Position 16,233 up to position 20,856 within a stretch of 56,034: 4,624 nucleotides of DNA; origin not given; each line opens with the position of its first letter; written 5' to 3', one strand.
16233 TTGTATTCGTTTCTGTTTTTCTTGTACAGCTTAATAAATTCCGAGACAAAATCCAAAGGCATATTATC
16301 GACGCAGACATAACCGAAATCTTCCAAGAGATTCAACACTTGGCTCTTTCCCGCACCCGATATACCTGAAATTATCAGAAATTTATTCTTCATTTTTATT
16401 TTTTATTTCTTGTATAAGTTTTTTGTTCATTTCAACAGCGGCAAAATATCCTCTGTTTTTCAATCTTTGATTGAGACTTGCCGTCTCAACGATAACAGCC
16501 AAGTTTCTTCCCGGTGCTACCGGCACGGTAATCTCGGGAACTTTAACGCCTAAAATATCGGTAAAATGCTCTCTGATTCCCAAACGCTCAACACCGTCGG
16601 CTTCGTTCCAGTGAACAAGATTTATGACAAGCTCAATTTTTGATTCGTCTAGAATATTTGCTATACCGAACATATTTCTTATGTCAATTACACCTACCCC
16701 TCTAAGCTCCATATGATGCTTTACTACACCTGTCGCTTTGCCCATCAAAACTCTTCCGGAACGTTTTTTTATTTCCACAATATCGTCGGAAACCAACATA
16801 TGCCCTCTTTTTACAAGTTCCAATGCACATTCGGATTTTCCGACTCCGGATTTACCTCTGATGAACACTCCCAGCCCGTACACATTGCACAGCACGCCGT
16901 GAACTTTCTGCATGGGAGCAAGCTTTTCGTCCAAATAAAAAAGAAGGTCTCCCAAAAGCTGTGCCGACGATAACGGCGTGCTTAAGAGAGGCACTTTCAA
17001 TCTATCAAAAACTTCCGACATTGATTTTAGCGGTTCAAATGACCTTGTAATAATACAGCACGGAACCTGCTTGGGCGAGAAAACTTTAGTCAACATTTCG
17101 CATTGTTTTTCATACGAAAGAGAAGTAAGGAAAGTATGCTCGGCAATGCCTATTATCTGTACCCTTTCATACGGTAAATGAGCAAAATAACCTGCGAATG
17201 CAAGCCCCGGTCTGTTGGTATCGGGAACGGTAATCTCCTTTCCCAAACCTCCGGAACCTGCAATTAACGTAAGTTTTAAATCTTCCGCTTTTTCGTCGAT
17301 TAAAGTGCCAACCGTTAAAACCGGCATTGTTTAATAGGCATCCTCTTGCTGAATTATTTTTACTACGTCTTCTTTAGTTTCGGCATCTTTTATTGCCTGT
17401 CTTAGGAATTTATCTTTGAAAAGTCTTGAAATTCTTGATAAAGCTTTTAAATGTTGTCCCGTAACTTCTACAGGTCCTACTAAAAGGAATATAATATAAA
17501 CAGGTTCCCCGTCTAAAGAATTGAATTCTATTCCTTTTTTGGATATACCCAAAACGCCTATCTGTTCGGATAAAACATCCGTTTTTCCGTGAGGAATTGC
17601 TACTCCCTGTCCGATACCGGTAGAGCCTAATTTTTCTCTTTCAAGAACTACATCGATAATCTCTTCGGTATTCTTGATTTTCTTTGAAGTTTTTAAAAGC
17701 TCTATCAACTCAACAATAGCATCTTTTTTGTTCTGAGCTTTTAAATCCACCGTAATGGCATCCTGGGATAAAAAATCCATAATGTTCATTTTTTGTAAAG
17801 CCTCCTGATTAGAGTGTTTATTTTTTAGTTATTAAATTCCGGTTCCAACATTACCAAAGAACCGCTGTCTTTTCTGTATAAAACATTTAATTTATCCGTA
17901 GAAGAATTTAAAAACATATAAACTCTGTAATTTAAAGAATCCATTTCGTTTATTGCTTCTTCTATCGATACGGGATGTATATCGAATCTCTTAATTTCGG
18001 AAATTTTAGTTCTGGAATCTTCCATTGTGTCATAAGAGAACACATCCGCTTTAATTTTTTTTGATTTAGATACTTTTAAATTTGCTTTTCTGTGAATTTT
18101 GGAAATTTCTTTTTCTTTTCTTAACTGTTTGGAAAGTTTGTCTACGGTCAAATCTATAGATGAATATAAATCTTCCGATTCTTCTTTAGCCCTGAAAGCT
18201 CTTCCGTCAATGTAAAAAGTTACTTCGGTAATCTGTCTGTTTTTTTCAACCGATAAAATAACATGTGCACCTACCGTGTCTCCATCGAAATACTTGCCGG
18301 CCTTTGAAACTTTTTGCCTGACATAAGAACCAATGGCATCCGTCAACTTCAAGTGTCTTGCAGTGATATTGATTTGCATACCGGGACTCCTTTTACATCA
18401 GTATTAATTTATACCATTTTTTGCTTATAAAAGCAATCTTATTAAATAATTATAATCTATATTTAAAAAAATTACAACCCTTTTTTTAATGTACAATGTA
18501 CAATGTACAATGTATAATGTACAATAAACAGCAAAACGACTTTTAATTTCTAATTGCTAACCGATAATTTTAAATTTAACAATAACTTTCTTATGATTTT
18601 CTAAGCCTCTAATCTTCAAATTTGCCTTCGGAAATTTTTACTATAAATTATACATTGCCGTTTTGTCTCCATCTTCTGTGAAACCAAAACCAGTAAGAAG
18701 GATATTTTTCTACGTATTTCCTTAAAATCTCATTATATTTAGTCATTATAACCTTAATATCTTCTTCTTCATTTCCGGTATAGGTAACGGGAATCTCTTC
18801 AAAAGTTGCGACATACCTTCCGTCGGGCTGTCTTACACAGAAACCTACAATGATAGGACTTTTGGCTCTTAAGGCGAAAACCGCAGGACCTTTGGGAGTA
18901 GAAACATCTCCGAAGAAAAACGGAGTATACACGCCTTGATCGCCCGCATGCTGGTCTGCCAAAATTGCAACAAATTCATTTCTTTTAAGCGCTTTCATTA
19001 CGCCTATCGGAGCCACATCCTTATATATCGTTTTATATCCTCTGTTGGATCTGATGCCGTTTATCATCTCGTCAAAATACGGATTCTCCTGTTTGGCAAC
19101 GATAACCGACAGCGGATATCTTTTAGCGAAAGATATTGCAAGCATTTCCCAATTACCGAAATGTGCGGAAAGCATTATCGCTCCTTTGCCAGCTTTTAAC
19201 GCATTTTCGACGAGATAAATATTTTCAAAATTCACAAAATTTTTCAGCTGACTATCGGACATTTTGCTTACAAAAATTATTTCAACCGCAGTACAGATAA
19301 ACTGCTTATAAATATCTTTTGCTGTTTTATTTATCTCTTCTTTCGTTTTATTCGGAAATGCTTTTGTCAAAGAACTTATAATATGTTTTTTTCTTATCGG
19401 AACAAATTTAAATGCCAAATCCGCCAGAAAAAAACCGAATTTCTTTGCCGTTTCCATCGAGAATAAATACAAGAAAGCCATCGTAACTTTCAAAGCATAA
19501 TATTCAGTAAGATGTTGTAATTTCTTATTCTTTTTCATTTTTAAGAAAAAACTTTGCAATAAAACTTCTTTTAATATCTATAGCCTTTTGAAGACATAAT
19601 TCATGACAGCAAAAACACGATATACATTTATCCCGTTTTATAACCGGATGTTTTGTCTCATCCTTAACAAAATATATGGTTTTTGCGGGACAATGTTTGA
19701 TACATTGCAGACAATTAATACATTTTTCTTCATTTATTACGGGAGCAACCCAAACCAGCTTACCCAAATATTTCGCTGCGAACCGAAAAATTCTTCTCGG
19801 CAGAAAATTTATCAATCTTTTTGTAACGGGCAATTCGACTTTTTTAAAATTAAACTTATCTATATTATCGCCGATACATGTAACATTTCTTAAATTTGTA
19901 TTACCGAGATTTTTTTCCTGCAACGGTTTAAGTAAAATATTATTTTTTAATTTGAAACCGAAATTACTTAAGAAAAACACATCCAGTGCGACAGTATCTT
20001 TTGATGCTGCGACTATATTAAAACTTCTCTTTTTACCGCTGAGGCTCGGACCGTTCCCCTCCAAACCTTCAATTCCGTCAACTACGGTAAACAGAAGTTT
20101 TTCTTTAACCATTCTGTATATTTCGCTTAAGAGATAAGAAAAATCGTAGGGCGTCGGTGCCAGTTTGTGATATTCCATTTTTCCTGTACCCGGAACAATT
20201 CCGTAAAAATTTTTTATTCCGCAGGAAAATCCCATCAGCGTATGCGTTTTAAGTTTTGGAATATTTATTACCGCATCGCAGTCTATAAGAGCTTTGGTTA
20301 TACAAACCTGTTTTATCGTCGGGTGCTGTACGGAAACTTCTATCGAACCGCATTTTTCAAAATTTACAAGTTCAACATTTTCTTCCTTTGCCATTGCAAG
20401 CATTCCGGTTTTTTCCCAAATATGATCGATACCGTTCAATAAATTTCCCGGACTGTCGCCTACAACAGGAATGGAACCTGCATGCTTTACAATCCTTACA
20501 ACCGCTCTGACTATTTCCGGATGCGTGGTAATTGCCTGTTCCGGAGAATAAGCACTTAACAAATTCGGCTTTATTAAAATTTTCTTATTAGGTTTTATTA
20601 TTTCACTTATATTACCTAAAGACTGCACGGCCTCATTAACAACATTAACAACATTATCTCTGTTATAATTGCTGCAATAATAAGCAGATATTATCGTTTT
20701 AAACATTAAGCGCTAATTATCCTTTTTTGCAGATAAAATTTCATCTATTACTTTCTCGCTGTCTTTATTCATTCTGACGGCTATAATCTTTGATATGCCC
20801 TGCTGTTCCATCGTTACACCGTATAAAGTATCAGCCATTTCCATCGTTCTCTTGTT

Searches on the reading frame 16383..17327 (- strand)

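Call 69: search_protein_families(library=pfam, proteins=[window:16383-17327:-], max_evalue=0.001)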
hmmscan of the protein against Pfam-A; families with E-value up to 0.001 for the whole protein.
window:16383-17327:- (314 aa): 2 families
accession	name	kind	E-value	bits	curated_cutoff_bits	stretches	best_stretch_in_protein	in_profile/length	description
PF07475.17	Hpr_kinase_C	-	3e-65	219.3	33.3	1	134-303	1-170/171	HPr Serine kinase C-terminal domain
PF02603.21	Hpr_kinase_N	-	8e-31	107.1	24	1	6-132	3-125/125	HPr Serine kinase N terminus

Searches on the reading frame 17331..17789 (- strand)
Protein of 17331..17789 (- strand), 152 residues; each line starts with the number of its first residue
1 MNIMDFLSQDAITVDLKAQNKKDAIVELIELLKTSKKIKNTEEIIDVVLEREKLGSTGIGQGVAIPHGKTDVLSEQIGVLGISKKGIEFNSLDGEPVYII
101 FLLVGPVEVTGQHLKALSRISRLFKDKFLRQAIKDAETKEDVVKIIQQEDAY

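Call 69: search_protein_families(library=pfam, proteins=[window:17331-17789:-], max_evalue=0.001)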
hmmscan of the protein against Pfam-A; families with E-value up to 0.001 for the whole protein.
window:17331-17789:- (152 aa): 1 family
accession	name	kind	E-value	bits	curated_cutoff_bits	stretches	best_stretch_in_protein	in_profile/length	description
PF00359.27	PTS_EIIA_2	-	6.4e-38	130.4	27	1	6-148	2-143/144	Phosphoenolpyruvate-dependent sugar phosphotransferase system, EIIA 2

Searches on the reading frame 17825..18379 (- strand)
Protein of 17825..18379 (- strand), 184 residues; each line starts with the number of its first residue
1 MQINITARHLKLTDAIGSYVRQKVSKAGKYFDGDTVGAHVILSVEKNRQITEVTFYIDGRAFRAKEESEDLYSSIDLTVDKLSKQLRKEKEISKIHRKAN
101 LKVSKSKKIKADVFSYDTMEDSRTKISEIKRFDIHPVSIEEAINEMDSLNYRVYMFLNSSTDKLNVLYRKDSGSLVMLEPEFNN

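Call 69: search_protein_families(library=pfam, proteins=[window:17825-18379:-], max_evalue=0.001)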
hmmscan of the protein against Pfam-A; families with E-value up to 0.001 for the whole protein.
window:17825-18379:- (184 aa): 2 families
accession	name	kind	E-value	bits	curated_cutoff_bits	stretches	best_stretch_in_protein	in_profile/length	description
PF02482.25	Ribosomal_S30AE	-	5.9e-23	81.9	23.7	1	3-91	1-85/88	Sigma 54 modulation protein / S30EA ribosomal protein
PF16321.10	Ribosom_S30AE_C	-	5.3e-15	55.3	25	1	124-173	4-53/57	Sigma 54 modulation/S30EA ribosomal protein C terminus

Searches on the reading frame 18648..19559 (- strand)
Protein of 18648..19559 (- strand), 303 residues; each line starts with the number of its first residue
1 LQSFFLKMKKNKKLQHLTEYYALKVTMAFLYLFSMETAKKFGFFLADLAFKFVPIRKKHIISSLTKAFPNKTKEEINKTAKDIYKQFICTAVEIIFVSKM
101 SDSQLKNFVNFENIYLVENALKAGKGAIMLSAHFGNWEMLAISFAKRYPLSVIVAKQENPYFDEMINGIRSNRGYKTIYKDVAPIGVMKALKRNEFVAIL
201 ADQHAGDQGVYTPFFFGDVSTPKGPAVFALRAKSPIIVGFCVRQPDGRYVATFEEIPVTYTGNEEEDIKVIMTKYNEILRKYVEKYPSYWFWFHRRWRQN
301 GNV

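Call 69: search_protein_families(library=pfam, proteins=[window:18648-19559:-], max_evalue=0.001)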
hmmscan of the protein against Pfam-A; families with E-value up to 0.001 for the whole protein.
window:18648-19559:- (303 aa): 1 family
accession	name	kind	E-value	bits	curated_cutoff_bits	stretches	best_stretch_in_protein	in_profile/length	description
PF03279.18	Lip_A_acyltrans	-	1.7e-47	162.4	22.3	1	8-298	2-294/295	Bacterial lipid A biosynthesis acyltransferase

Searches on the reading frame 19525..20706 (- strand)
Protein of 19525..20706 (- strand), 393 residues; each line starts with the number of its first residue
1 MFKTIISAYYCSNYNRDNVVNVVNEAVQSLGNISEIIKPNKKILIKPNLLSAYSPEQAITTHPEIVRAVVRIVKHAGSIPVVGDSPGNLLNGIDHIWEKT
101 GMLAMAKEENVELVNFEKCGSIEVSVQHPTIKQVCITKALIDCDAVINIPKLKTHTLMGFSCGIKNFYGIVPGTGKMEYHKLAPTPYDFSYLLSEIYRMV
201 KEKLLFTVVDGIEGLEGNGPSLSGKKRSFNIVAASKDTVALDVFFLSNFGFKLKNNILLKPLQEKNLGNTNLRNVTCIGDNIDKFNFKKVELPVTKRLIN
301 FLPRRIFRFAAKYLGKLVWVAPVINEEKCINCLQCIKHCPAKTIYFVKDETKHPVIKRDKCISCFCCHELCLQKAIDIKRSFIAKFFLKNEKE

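Call 69: search_protein_families(library=pfam, proteins=[window:19525-20706:-], max_evalue=0.001)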
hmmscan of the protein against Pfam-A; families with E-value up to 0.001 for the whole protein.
window:19525-20706:- (393 aa): 7 families
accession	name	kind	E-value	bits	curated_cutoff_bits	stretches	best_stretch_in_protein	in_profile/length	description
PF04015.17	DUF362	-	1.9e-54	185.2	24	1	43-245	1-198/200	Domain of unknown function (DUF362)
PF13237.11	Fer4_10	-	5.5e-08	33.1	25.5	1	322-371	2-52/53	4Fe-4S dicluster domain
PF14697.11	Fer4_21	-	9.2e-07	29.3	35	1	323-376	2-57/59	4Fe-4S dicluster domain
PF12838.12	Fer4_7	-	5e-06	27.3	27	1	328-374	1-51/52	4Fe-4S dicluster domain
PF00037.32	Fer4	-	5.8e-06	26.3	21.1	1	322-344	1-23/24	4Fe-4S binding domain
PF12797.12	Fer4_2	-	8.2e-06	25.9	24.5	1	321-341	2-22/22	4Fe-4S binding domain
PF12837.12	Fer4_6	-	4.6e-05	23.6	25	1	322-341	2-21/24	4Fe-4S binding domain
